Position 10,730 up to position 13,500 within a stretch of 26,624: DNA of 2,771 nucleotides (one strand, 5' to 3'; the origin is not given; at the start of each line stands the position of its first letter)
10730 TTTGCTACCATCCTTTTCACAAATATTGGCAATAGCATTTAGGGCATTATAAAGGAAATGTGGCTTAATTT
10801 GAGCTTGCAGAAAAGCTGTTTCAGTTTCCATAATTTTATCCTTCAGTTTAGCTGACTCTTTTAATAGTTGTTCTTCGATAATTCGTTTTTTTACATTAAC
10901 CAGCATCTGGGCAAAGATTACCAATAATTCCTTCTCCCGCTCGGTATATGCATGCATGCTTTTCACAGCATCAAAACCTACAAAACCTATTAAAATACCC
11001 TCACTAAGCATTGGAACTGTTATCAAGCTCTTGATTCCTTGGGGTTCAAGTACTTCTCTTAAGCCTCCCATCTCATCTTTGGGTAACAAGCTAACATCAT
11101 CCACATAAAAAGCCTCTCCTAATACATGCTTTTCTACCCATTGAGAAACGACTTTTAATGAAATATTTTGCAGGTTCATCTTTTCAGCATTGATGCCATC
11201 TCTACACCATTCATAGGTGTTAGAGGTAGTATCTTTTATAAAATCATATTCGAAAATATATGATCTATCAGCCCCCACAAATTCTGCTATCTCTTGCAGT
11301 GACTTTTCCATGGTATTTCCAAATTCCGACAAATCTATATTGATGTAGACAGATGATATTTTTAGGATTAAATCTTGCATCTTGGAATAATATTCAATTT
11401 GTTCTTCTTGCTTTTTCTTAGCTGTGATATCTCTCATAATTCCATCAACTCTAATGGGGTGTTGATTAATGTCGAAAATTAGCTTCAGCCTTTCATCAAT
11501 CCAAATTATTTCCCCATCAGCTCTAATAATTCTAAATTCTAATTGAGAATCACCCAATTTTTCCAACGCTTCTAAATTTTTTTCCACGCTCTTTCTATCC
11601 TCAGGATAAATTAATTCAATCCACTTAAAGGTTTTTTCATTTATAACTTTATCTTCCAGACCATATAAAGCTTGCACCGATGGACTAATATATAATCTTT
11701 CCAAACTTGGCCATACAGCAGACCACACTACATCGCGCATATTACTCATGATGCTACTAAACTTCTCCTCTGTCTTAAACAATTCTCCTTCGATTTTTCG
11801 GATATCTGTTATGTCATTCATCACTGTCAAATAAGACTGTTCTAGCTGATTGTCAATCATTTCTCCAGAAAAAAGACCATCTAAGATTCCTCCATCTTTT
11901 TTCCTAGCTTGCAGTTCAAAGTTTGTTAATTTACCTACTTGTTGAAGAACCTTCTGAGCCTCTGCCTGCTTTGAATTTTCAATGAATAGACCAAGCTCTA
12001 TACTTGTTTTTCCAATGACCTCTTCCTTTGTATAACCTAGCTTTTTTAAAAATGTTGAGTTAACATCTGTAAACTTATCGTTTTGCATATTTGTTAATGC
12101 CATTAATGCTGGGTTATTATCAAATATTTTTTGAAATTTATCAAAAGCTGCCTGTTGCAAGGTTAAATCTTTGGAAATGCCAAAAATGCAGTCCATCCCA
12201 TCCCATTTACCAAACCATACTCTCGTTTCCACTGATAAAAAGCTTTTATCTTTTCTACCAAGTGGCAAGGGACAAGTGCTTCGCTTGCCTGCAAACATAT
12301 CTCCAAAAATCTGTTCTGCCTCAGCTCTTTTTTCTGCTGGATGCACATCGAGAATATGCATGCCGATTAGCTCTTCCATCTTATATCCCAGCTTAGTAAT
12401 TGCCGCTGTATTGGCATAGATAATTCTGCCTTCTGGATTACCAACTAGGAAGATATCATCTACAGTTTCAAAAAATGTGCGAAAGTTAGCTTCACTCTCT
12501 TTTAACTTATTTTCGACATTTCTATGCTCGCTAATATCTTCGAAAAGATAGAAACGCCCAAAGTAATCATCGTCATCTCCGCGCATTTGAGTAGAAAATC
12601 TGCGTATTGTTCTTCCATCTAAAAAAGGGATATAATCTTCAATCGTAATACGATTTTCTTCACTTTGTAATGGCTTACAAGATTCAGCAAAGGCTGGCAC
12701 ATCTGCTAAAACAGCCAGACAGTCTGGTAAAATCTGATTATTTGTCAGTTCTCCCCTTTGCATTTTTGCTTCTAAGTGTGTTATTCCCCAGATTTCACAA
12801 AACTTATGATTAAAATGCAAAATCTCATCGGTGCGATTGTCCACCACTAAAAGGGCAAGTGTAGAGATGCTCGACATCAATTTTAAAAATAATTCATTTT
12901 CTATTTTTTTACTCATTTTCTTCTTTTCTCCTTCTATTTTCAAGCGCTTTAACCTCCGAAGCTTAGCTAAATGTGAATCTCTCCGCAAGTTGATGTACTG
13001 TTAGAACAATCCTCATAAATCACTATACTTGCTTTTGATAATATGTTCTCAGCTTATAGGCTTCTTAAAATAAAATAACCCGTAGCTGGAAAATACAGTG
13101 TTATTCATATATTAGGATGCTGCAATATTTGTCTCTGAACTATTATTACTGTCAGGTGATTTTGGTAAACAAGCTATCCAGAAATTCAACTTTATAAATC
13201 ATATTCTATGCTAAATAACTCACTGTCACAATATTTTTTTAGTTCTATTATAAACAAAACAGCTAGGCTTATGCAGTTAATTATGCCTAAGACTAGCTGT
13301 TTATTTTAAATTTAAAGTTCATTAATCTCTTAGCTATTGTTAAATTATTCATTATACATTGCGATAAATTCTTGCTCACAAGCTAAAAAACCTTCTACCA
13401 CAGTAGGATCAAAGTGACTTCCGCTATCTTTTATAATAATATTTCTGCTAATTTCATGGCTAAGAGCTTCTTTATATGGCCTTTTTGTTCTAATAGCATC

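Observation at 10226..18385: A 2-kb PAS x4-GAF sensor module is duplicated and fused to two different kinase classes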

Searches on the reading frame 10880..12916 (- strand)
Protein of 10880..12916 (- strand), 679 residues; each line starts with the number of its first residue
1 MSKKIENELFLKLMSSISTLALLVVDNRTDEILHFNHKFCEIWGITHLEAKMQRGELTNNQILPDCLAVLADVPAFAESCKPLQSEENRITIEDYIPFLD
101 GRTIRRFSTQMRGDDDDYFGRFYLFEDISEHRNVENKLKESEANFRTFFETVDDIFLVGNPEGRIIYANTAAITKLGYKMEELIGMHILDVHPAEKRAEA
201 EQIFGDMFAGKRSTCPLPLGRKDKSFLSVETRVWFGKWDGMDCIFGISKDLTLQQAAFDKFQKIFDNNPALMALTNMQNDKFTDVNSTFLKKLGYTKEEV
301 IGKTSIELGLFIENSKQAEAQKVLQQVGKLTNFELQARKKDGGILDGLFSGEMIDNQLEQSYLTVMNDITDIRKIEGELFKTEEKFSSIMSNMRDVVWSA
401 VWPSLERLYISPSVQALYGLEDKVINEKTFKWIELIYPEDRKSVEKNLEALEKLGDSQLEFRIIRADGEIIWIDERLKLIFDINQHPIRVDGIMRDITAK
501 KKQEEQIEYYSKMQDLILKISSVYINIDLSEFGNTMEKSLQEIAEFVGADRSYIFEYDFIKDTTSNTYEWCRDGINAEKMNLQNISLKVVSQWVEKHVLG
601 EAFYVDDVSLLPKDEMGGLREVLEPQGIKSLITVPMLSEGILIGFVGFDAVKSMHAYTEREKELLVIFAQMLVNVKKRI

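Call 10: find_homologous_proteins(query=window:10880-12916:-, max_evalue=1e-10)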
Query seq(679 aa) (679 aa): 986 proteins with E <= 1e-10 among 8000 candidates; the best 120 are listed.
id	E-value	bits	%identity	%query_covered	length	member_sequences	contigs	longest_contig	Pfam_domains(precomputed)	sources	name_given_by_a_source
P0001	3.1e-169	583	51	73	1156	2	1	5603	PF08447.19,PF13426.14,PF13188.14,PF08448.17,PF02518.32,PF00989.32,PF00072.31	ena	-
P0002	1.9e-145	504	55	37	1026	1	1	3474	PF08447.19,PF13426.14,PF13188.14,PF00196.26,PF08448.17,PF00989.32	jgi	jgi:PAS domain S-box-containing protein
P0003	2.1e-142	494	42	42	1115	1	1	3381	PF08447.19,PF13426.14,PF13188.14,PF08448.17,PF02518.32,PF00512.32,PF00989.32,PF00072.31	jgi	jgi:PAS domain S-box-containing protein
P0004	3.4e-140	487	40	80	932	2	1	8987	PF08447.19,PF13426.14,PF13188.14,PF01590.33,PF08448.17,PF00989.32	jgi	jgi:PAS domain S-box-containing protein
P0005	2.9e-137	477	32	57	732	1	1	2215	PF08447.19,PF13426.14,PF13188.14,PF13185.13,PF01590.33,PF08448.17,PF00989.32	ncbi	ncbi:MAG: PAS domain S-box protein, partial [Bacteroidota bacterium]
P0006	1.1e-134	469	41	58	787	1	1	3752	PF08447.19,PF13426.14,PF13188.14,PF00196.26,PF08448.17,PF00989.32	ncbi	-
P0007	4.2e-134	467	40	58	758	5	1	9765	PF08447.19,PF13426.14,PF13188.14,PF08448.17,PF02518.32,PF00512.32,PF00989.32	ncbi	-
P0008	6.9e-134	466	51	38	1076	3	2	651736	PF08447.19,PF13426.14,PF13188.14,PF24820.2,PF01590.33,PF08448.17,PF00989.32,PF00990.27,PF14598.13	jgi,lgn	jgi:diguanylate cyclase (GGDEF)-like protein/PAS domain S-box-containing protein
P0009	8.3e-133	462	39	95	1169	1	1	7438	PF08447.19,PF13426.14,PF13188.14,PF12860.14,PF01590.33,PF08448.17,PF02518.32,PF00512.32,PF00989.32,PF00072.31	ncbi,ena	-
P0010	1.6e-131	458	46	48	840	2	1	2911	PF08447.19,PF13426.14,PF13188.14,PF01590.33,PF08448.17,PF00989.32,PF00072.31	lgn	-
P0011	2.4e-131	458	64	19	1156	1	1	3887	PF08447.19,PF13426.14,PF13188.14,PF01590.33,PF08448.17,PF02518.32,PF00512.32,PF00989.32,PF00072.31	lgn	-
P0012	2.8e-131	457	63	19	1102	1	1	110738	PF08447.19,PF13426.14,PF13188.14,PF01590.33,PF08448.17,PF02518.32,PF00512.32,PF00989.32,PF00072.31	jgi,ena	-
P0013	3.6e-128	447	56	44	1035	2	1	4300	PF08447.19,PF13426.14,PF13188.14,PF08448.17,PF02518.32,PF00512.32,PF23198.2,PF00989.32,PF00072.31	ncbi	ncbi:MAG: PAS domain S-box protein [Bacteroidota bacterium]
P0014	1.0e-126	442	49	40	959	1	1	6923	PF08447.19,PF13426.14,PF13188.14,PF01590.33,PF02518.32,PF00512.32,PF00989.32,PF00072.31,PF01627.29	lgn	-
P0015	3.4e-126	441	56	40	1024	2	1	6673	PF08447.19,PF13426.14,PF13188.14,PF13185.13,PF01590.33,PF08448.17,PF13492.13,PF00989.32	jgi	jgi:PAS domain S-box-containing protein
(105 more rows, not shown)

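Call 11: find_related_loci(query=window:10880-12916:-, collection=genome_contigs, flank=10000)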
Query window:10880-12916:- (679 aa) in genome_contigs; peptide patterns used: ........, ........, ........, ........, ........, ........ (x = any residue, [..] = any of these).
101 stretches matched a pattern; 12 encode a relative of the query (tblastn E <= 1e-3); 12 distinct loci.
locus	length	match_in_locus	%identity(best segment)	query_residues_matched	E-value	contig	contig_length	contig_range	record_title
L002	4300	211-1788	56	93-675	2e-104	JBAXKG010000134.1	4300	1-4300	MAG: Bacteroidota bacterium isolate ELA395 MAG395_134, whole genome shotgun sequence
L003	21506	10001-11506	53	127-678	4e-89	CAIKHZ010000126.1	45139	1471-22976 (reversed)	MAG: Akkermansiaceae bacterium isolate Umea1p3_bin-495 genome assembly, contig: bin-495:126/370, whole genome shotgun se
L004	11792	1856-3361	52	127-678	1e-87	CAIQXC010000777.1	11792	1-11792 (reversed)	MAG: Akkermansiaceae bacterium isolate Ki1-2-2m_bin-203 genome assembly, contig: bin-203:777/952, whole genome shotgun s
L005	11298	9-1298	54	127-679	7e-87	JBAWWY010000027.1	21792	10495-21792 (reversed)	MAG: Eubacteriales bacterium isolate ELA049 MAG049_27, whole genome shotgun sequence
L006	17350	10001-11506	51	127-678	2e-86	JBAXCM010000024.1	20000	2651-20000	MAG: Verrucomicrobiota bacterium isolate ELA193 MAG193_24, whole genome shotgun sequence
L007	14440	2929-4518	51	127-675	4e-80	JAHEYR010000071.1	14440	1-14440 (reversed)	MAG: Bacteroidales bacterium isolate nzgw132 NODE_8621_length_14441_cov_3.324860, whole genome shotgun sequence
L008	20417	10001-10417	64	2-133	4e-53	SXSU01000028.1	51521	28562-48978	MAG: Bdellovibrionales bacterium isolate F1-140-MAGs096 F1-140__c83735, whole genome shotgun sequence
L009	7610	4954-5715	49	7-185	5e-36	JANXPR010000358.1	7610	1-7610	MAG: Acidobacteriaceae bacterium isolate GL140_3_concoct_315 GL140_3_k141_2910731, whole genome shotgun sequence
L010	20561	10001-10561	37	1-191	2e-35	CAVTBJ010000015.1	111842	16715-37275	MAG: Terriglobia bacterium isolate MFD02416.bin.2.248 genome assembly, contig: contig_96088, whole genome shotgun sequen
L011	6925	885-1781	26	127-507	1e-14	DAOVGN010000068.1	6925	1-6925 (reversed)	MAG TPA_asm: Deltaproteobacteria bacterium isolate CSMAG_1136 CSMAG_1136_k141_3671282_length_6925_cov_11.0000, whole gen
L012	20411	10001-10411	27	139-391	1e-5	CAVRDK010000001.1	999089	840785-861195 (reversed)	MAG: uncultured beta proteobacterium isolate MFD01231.bin.1.102 genome assembly, contig: contig_14791, whole genome shot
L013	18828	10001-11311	24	124-527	1e-11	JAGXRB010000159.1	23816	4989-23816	MAG: Bacteroidetes bacterium isolate CROMO_A_64 c_000000423229, whole genome shotgun sequence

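Call 44: find_related_loci(query=A3, collection=metagenome_contigs, flank=10000)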
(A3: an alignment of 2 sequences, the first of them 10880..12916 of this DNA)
Query A3 (679 aa) in metagenome_contigs; peptide patterns used: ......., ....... (x = any residue, [..] = any of these).
214 stretches matched a pattern; 31 encode a relative of the query (tblastn E <= 1e-3); 31 distinct loci.
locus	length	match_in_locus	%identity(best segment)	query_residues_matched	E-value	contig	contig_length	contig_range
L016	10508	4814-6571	38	102-678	3e-121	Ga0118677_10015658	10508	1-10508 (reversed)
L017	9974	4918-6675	38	102-678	3e-119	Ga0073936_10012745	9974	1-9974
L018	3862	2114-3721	40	137-675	1e-115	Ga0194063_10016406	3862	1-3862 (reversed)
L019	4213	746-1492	63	136-384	1e-97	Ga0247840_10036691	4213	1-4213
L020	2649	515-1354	51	100-379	2e-95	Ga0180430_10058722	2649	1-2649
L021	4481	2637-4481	55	127-518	5e-90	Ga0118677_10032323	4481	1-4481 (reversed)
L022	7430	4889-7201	53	102-525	1e-88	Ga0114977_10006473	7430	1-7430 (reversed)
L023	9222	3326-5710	41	127-551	3e-88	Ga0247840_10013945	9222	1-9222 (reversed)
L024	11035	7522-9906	41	127-551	3e-88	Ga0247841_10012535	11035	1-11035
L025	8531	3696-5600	42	124-525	8e-87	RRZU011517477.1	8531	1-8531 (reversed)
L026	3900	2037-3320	51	127-678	5e-87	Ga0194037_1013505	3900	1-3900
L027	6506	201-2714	40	127-521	4e-86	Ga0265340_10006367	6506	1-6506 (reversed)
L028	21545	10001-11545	49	87-518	6e-86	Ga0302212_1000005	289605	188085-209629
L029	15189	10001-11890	51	31-679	4e-85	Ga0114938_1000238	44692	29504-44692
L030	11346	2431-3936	51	127-678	7e-85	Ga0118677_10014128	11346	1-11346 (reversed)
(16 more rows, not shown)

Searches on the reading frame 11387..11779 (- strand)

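Call 15: search_protein_families(library=pfam, proteins=[window:11387-11779:-], max_evalue=1)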
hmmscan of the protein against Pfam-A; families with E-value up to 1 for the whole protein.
window:11387-11779:- (131 aa): 4 families
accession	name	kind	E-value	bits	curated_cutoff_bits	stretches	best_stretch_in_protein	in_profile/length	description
PF08447.18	PAS_3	-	3.3e-18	66.2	25.6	1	29-115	2-89/89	PAS fold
PF13426.13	PAS_9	-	1.8e-06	28.6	27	1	29-120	14-103/103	PAS domain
PF00989.32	PAS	-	0.00034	21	22.6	1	6-118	2-113/113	PAS fold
PF08448.16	PAS_4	-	0.0043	17.7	23.1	1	29-122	18-109/110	PAS fold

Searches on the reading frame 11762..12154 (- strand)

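Call 15: search_protein_families(library=pfam, proteins=[window:11762-12154:-], max_evalue=1)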
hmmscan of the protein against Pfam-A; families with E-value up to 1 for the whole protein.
window:11762-12154:- (131 aa): 6 families
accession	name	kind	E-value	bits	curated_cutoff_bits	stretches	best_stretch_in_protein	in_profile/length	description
PF13426.13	PAS_9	-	2.1e-08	34.8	27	1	19-117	5-103/103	PAS domain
PF13188.13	PAS_8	-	2.6e-07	30.7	21.8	1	6-52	2-48/65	PAS domain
PF00989.32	PAS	-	2.4e-05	24.7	22.6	1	6-114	2-112/113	PAS fold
PF24692.1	DUF7659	-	0.061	13.8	27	1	5-99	7-94/135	Family of unknown function (DUF7659)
PF08447.18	PAS_3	-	0.065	14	25.6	1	30-90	3-65/89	PAS fold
PF01784.24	DUF34_NIF3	-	0.14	12.2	23.4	1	8-76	86-154/256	Duf34/NIF3 (NGG1p interacting factor 3)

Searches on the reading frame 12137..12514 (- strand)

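Call 15: search_protein_families(library=pfam, proteins=[window:12137-12514:-], max_evalue=1)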
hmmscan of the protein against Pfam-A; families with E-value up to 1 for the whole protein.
window:12137-12514:- (126 aa): 8 families
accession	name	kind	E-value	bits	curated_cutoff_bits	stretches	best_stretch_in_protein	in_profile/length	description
PF13426.13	PAS_9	-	8.2e-10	39.3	27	1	20-117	2-101/103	PAS domain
PF00989.32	PAS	-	1.5e-08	35.1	22.6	1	10-77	2-70/113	PAS fold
PF08448.16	PAS_4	-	6.9e-08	33.1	23.1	1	15-78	1-64/110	PAS fold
PF13188.13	PAS_8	-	7.1e-08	32.5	21.8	1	10-70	2-61/65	PAS domain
PF08670.17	MEKHLA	-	0.037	14.3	23.7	1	26-70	46-90/143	MEKHLA domain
PF14598.12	PAS_11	-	0.047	14.1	25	1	27-99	10-83/109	PAS domain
PF08447.18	PAS_3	-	0.11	13.2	25.6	1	31-97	1-70/89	PAS fold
PF24820.1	Diguanyl_cycl_sensor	-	0.16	12.3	28.1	1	16-78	3-65/109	Diguanylate cyclase-like sensor domain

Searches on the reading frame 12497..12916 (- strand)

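Call 15: search_protein_families(library=pfam, proteins=[window:12497-12916:-], max_evalue=1)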
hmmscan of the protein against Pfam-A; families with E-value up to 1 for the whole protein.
window:12497-12916:- (140 aa): 3 families
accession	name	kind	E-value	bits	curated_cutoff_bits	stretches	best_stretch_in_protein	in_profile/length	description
PF13188.13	PAS_8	-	3.9e-05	23.8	21.8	1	9-57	2-46/65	PAS domain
PF13426.13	PAS_9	-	0.041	14.6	27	1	24-130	5-103/103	PAS domain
PF24406.1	nSTAND_NTPase4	-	0.049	14.2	27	1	30-63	6-38/58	Novel STAND NTPase 4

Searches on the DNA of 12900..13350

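Call 60: search_rna_families(source=window, start=12900, end=13350, threshold=evalue, max_evalue=1)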
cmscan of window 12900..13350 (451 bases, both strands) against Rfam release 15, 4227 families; matches with E-value up to 1: 2.
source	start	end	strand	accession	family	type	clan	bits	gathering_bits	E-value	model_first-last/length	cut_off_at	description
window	13259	13326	-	RF02844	RefA9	Gene; antisense;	-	20.9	49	0.8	1-64/64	no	Enterococcus sRNA A9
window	13261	13335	-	RF00206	U54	Gene; snRNA; snoRNA; CD-box;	CL00008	18.7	40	0.91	1-81/81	no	Small nucleolar RNA U54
